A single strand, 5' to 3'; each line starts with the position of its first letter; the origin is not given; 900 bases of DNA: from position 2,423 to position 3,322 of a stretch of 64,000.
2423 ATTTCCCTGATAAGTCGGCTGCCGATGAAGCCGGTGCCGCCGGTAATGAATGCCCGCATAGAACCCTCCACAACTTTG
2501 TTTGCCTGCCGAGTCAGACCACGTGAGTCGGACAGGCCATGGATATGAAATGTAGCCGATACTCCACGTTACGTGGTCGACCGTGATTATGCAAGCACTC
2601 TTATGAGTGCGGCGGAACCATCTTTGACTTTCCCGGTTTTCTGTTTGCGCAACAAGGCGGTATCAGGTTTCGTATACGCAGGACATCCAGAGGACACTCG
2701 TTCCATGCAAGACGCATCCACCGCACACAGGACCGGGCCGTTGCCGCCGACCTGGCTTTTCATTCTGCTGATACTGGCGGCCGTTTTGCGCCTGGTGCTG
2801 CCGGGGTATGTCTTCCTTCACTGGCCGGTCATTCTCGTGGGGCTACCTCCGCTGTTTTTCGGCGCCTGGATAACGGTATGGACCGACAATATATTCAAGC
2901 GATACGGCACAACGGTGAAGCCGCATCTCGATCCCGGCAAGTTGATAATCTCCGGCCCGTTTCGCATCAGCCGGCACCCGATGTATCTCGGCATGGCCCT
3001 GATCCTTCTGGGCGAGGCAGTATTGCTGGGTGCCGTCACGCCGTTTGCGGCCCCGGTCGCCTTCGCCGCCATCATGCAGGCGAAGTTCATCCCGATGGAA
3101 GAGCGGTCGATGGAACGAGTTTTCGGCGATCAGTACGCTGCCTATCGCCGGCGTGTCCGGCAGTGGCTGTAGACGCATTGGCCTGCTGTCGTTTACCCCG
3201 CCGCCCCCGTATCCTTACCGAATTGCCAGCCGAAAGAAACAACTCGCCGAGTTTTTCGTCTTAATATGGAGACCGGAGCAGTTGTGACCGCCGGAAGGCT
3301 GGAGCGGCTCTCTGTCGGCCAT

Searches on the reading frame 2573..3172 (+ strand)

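Call 39: search_protein_families(library=pfam, proteins=[window:2573-3172:+], max_evalue=0.00001)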
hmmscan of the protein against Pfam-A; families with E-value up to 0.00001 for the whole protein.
window:2573-3172:+ (199 aa): 2 families
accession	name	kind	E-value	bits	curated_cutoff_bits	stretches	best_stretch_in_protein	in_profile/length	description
PF04191.18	PEMT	-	1.8e-12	48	25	1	88-186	4-104/105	Phospholipid methyltransferase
PF04140.19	ICMT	-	1.9e-06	28.7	24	1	114-180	26-93/95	Isoprenylcysteine carboxyl methyltransferase (ICMT) family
